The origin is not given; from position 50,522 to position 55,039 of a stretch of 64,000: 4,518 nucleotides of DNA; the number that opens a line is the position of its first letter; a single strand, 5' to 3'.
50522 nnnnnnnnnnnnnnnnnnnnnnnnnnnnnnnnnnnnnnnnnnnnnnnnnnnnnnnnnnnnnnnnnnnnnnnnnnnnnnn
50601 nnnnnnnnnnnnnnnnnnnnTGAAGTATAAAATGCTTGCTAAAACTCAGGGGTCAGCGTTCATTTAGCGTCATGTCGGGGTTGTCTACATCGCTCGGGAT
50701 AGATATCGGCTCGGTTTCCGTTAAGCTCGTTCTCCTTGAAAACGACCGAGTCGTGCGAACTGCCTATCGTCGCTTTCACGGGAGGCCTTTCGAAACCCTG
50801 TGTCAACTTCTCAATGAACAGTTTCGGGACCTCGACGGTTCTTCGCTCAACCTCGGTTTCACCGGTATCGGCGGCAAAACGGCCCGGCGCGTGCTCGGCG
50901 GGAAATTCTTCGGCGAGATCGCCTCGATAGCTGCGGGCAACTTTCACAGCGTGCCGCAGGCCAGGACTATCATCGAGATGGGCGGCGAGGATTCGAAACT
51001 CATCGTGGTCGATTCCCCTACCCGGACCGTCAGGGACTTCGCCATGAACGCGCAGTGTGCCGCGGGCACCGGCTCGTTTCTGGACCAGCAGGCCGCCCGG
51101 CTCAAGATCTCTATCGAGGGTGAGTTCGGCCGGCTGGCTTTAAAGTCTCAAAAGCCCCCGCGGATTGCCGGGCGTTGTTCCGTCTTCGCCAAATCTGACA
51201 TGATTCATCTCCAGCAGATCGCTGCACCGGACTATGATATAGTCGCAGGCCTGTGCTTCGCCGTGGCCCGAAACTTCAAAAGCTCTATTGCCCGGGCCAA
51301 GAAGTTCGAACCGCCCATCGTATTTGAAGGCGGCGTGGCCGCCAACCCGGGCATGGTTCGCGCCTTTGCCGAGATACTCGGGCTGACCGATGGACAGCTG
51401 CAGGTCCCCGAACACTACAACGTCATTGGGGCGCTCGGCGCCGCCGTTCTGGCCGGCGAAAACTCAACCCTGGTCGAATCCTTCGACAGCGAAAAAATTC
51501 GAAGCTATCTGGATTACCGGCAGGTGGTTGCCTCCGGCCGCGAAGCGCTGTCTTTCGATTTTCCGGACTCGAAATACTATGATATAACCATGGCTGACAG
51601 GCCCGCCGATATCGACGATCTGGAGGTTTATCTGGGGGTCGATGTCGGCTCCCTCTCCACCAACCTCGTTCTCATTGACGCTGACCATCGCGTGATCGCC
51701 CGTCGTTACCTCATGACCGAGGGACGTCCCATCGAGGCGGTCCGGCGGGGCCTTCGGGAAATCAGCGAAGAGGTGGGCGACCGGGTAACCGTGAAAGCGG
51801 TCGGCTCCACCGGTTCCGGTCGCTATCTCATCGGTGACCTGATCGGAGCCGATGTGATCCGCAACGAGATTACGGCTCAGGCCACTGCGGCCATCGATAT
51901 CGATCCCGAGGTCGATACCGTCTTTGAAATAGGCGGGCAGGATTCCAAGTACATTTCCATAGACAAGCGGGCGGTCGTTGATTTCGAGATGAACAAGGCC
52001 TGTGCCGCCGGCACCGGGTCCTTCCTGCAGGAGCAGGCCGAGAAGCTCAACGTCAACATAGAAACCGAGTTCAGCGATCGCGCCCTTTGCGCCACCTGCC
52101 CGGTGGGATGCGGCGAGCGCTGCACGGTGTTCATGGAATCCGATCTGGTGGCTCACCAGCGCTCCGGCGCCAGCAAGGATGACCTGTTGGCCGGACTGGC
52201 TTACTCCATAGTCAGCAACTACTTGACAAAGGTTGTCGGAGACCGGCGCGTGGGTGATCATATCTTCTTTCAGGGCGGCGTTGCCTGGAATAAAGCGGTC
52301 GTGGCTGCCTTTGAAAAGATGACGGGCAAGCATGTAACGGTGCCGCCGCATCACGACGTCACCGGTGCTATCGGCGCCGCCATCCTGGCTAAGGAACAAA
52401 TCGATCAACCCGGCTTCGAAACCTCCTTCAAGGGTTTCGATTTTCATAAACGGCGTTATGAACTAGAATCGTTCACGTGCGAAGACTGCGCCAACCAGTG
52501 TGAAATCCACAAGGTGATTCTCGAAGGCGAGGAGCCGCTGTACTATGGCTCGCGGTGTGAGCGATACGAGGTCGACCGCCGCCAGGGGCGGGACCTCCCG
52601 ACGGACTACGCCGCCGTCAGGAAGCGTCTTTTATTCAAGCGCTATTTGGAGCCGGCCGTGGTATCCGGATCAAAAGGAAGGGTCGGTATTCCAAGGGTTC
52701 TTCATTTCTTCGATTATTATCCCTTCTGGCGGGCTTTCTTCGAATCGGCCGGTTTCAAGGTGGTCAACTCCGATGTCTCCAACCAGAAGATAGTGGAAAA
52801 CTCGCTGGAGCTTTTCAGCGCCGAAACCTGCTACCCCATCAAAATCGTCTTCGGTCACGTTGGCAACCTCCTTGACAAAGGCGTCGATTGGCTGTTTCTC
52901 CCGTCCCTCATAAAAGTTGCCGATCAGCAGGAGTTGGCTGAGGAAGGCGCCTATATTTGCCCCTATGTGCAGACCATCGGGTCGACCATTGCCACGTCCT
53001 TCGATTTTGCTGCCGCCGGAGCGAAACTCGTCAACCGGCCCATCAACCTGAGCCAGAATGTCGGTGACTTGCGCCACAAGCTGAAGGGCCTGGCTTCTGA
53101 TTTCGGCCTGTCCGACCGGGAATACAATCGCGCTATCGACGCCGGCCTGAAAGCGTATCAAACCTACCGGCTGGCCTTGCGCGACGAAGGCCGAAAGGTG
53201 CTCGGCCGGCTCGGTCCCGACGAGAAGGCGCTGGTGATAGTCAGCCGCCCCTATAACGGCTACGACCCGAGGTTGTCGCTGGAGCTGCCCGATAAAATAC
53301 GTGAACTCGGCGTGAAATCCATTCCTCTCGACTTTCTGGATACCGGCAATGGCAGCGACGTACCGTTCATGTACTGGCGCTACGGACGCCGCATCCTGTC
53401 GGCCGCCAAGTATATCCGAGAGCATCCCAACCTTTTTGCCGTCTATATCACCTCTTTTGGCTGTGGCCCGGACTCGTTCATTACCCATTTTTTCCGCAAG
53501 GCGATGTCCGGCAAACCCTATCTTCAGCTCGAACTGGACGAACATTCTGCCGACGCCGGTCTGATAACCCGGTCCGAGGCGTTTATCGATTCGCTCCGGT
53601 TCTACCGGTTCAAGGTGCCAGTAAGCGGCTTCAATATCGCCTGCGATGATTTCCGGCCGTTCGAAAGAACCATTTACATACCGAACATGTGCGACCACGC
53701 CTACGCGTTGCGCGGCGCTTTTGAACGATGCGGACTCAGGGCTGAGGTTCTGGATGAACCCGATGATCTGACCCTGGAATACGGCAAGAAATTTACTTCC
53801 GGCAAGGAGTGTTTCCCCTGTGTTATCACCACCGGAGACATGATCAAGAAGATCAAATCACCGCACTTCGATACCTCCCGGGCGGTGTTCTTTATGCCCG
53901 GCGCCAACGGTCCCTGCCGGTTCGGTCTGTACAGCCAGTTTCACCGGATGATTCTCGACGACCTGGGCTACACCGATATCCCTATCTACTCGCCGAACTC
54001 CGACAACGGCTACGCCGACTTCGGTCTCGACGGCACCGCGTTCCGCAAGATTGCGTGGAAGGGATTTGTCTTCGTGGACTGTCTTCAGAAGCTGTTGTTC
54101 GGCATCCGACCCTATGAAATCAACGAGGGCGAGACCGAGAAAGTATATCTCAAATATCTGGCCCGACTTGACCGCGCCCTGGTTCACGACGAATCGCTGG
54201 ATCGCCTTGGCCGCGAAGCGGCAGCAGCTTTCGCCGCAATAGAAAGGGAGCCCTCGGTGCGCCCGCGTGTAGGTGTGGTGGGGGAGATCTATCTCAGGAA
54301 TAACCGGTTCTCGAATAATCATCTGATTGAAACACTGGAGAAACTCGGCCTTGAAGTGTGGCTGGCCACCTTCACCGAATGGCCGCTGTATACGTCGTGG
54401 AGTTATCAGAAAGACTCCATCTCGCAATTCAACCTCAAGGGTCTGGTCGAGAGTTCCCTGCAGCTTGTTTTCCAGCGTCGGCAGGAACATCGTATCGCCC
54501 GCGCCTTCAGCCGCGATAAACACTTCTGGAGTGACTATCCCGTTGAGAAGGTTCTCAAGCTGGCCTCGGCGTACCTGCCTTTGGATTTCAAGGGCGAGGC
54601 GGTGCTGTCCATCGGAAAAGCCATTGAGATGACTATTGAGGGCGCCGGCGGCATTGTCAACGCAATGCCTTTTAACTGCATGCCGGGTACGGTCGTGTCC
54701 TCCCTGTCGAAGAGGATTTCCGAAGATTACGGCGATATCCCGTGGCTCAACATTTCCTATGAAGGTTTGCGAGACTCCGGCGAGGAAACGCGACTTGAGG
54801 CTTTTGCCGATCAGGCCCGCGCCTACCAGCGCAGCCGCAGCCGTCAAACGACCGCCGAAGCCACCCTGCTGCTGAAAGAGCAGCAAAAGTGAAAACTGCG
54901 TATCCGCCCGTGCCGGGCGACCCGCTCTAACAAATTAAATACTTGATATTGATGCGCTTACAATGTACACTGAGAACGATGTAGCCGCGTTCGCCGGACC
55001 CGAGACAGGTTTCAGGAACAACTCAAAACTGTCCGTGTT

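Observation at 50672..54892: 1400-aa double-activase/dehydratase-like fusion: candidate anaerobic ether-lipid (PlsA/PlsR or Ger-type) enzyme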

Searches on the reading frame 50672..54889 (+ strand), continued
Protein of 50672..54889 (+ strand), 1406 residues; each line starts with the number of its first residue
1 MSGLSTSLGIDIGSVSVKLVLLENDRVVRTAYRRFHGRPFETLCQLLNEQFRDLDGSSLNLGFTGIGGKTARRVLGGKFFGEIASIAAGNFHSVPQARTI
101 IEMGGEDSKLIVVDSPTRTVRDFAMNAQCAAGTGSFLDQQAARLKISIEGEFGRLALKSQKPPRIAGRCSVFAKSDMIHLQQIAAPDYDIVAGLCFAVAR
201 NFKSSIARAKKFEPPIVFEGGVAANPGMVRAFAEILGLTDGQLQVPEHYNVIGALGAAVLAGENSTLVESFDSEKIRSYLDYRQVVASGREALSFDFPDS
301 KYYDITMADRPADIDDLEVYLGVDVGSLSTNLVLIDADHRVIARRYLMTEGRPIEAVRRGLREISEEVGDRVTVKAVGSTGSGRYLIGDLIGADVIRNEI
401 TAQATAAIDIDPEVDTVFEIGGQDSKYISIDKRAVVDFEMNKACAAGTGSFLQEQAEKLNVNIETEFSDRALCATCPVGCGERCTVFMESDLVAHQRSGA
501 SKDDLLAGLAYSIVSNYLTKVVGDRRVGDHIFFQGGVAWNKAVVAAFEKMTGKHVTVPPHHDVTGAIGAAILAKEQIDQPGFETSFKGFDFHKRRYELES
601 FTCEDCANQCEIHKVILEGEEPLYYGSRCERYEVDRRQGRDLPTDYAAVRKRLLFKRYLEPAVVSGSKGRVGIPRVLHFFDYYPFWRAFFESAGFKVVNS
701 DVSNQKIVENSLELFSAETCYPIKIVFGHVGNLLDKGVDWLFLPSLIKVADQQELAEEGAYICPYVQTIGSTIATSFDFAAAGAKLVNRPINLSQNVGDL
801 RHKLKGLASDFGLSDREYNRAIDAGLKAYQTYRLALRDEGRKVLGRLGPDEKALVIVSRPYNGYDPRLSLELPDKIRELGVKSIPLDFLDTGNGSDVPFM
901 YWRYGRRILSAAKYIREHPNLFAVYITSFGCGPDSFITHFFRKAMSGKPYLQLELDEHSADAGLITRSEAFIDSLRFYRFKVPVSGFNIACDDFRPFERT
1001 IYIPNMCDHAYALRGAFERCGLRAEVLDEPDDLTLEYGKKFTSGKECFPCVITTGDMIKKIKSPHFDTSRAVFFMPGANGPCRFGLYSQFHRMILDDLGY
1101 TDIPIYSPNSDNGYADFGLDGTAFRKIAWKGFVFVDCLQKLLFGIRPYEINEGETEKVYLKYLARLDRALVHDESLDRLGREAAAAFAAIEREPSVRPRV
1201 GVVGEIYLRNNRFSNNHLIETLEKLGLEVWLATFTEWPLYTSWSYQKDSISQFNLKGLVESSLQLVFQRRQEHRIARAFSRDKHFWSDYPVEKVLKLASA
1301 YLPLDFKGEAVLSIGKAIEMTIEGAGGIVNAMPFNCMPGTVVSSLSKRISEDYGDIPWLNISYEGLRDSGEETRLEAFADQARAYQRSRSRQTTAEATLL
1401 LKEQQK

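Call 61: find_encoding_contigs(protein=P0004, flank=6000, max_places=1)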
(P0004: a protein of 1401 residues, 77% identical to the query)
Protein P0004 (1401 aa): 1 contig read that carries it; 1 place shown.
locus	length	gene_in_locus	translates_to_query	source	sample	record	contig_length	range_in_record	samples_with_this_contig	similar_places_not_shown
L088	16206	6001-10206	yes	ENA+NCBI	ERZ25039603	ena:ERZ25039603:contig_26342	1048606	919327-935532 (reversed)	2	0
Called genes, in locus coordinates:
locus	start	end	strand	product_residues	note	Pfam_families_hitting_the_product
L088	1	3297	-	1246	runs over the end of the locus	PF02463:SMC_N, PF13175:AAA_15, PF13304:AAA_21 (weak), PF13476:AAA_23, PF13555:AAA_29 (faint), PF06470:SMC_hinge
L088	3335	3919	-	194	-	PF21857:DUF6913 (weak)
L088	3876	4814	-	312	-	PF13413:HTH_25, PF13464:RodZ_C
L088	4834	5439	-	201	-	PF02545:Maf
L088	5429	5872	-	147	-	PF02580:Tyr_Deacylase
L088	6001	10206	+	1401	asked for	PF01869:BcrAD_BadFG, PF06050:HGD-D (faint), PF09989:DUF2229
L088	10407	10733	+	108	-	PF00085:Thioredoxin, PF13098:Thioredoxin_2, PF13905:Thioredoxin_8 (weak)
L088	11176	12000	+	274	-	PF01694:Rhomboid, PF20216:DUF6576 (weak)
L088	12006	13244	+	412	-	-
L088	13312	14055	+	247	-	PF02683:DsbD_TM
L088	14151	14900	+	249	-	PF09837:DUF2064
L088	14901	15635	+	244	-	PF02633:Creatininase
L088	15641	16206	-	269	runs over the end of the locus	-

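Call 62: find_encoding_contigs(protein=P0060, flank=6000, max_places=1)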
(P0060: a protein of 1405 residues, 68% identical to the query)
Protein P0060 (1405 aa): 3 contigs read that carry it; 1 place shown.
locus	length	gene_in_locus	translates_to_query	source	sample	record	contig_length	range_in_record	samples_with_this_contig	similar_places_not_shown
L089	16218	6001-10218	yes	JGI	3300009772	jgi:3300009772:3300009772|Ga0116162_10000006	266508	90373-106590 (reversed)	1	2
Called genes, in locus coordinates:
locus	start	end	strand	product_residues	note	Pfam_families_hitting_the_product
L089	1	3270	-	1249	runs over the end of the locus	PF02463:SMC_N, PF13304:AAA_21 (weak), PF06470:SMC_hinge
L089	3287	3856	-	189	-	-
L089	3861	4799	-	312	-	PF13560:HTH_31 (weak), PF13413:HTH_25, PF13464:RodZ_C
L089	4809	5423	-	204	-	PF02545:Maf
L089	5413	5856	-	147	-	PF02580:Tyr_Deacylase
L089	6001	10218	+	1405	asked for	PF01869:BcrAD_BadFG, PF09989:DUF2229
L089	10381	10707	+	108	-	PF00085:Thioredoxin, PF00578:AhpC-TSA (faint), PF13098:Thioredoxin_2, PF13905:Thioredoxin_8 (faint)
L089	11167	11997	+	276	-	PF01694:Rhomboid, PF20216:DUF6576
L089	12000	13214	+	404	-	-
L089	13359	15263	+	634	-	PF11412:DsbD_N (faint), PF02683:DsbD_TM, PF13386:DsbD_2, PF03190:Thioredox_DsbH (weak), PF00085:Thioredoxin (weak), PF13098:Thioredoxin_2, PF13899:Thioredoxin_7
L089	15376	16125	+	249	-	PF09837:DUF2064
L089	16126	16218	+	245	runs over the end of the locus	PF02633:Creatininase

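Call 63: find_encoding_contigs(protein=P0092, flank=6000, max_places=1)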
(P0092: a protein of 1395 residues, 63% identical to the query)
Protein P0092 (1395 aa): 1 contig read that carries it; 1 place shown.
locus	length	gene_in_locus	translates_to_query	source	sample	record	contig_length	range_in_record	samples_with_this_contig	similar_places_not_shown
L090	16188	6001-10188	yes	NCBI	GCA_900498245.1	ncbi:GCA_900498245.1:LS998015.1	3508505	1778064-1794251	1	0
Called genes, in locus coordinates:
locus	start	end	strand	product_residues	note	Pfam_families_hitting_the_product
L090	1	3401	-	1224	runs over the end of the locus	PF02463:SMC_N, PF13175:AAA_15, PF13304:AAA_21 (faint), PF13476:AAA_23, PF06470:SMC_hinge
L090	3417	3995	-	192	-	-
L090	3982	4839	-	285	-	PF13413:HTH_25, PF13464:RodZ_C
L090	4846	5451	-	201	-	PF02545:Maf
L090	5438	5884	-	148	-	PF02580:Tyr_Deacylase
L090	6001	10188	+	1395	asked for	PF01869:BcrAD_BadFG, PF02782:FGGY_C (faint), PF01869:BcrAD_BadFG, PF09989:DUF2229, PF06050:HGD-D (faint)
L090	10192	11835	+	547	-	PF05960:DUF885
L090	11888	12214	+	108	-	PF00085:Thioredoxin, PF14595:Thioredoxin_9 (weak), PF00578:AhpC-TSA (faint), PF13098:Thioredoxin_2, PF13905:Thioredoxin_8 (faint)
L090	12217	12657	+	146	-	PF13380:CoA_binding_2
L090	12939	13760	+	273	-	PF08551:DUF1751 (weak), PF01694:Rhomboid, PF20216:DUF6576 (weak)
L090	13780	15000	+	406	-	-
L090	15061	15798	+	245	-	PF02683:DsbD_TM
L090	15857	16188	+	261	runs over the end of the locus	PF09837:DUF2064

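Call 65: search_protein_families(library=pfam, proteins=[L007:5930-7141:+, L001:2989-7413:+, L003:2831-3979:+], max_evalue=1)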
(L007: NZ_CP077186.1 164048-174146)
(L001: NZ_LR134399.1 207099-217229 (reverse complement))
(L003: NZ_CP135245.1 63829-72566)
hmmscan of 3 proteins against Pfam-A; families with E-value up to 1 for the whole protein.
L007:5930-7141:+ (404 aa): 2 families
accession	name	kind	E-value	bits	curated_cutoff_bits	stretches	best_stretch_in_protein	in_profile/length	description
PF09989.15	DUF2229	-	1.8e-06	28.2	29.4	1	13-68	10-66/218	CoA enzyme activase uncharacterised domain (DUF2229)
PF02310.24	B12-binding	-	0.057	13.7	32.1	0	14-37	14-37/121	B12 binding domain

L001:2989-7413:+ (1475 aa): 4 families
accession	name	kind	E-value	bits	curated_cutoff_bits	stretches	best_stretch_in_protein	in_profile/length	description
PF09989.15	DUF2229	-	1.9e-85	286.4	29.4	2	669-886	1-218/218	CoA enzyme activase uncharacterised domain (DUF2229)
PF01869.26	BcrAD_BadFG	-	2.2e-59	201.7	31.5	2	320-574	1-271/271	BadF/BadG/BcrA/BcrD ATPase family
PF01548.23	DEDD_Tnp_IS110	-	7.5e-05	23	29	1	4-73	1-67/155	Transposase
PF00370.27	FGGY_N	-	9.7e-05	22.5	28.8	1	4-48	3-46/245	FGGY family of carbohydrate kinases, N-terminal domain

L003:2831-3979:+ (383 aa): 1 family
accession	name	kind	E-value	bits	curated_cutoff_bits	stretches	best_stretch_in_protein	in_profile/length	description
PF06050.19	HGD-D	-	4.8e-122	408.2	28.4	1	40-383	1-342/342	2-hydroxyglutaryl-CoA dehydratase, D-component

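Call 74: get_annotated_region(hit=H5, flank=1500)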
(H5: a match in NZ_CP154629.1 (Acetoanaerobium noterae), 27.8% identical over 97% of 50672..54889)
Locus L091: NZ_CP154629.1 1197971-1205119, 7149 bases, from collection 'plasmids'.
description: Acetoanaerobium noterae strain DSL2 plasmid pTPELB2, complete sequence
organism: Acetoanaerobium noterae (NCBI taxid 745369)
taxonomy: Bacteria; Bacillota; Clostridia; Peptostreptococcales; Filifactoraceae; Acetoanaerobium; Acetoanaerobium noterae
host: -; source: cell culture,Sludge of a digestion tower of a wastewater treatment plant; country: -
typing (MOB-suite, as given by PLSDB): non-mobilizable
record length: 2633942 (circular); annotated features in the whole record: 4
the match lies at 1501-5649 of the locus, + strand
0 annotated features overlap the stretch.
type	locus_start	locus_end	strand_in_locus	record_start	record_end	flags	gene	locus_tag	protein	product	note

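Call 75: get_annotated_region(hit=H10, flank=1500)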
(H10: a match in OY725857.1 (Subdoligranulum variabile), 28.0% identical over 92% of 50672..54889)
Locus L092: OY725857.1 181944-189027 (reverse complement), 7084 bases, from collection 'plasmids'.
description: Subdoligranulum variabile strain Subdoligranulum variabile TSDC17.2-1.1 genome assembly, plasmid: 23
organism: Subdoligranulum variabile (NCBI taxid 214851)
taxonomy: Bacteria; Bacillota; Clostridia; Eubacteriales; Oscillospiraceae; Subdoligranulum; Subdoligranulum variabile
host: -; source: -; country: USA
typing (MOB-suite, as given by PLSDB): non-mobilizable
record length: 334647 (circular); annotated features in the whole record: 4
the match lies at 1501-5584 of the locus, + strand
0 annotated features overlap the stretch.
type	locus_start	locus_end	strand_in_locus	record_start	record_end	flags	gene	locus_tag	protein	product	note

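Call 76: get_annotated_region(hit=H11, flank=1500)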
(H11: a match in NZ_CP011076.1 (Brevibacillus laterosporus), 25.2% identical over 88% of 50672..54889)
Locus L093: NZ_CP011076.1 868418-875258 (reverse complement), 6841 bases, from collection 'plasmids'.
description: Brevibacillus laterosporus strain B9 plasmid unnamed2, complete sequence
organism: Brevibacillus laterosporus (NCBI taxid 1465)
taxonomy: Bacteria; Bacillota; Bacilli; Bacillales; Paenibacillaceae; Brevibacillus; Brevibacillus laterosporus
host: -; source: Oryza sativa; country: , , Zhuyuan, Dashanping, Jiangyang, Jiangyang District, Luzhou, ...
typing (MOB-suite, as given by PLSDB): non-mobilizable
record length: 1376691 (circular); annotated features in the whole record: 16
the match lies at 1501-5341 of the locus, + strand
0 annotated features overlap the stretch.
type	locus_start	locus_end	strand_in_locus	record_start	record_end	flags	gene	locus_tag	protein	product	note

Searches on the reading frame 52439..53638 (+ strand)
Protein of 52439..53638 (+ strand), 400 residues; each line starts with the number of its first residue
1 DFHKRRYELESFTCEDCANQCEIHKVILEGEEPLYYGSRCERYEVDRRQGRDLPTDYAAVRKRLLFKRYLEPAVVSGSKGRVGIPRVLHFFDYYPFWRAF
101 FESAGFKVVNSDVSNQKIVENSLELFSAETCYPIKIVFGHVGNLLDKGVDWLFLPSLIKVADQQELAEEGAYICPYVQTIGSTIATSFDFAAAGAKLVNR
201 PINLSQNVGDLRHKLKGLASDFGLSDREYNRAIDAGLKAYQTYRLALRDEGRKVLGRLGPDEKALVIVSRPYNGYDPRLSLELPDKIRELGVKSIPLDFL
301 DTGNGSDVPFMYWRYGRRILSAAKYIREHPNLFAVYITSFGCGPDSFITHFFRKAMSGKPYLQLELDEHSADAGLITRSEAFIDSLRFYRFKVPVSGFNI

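Call 65: search_protein_families(library=pfam, proteins=[window:52439-53638:+], max_evalue=1)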
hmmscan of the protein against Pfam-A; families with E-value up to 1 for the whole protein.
window:52439-53638:+ (400 aa): 1 family
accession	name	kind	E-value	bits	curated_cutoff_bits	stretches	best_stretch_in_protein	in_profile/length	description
PF09989.15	DUF2229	-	4.5e-56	190.3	29.4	1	81-299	1-217/218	CoA enzyme activase uncharacterised domain (DUF2229)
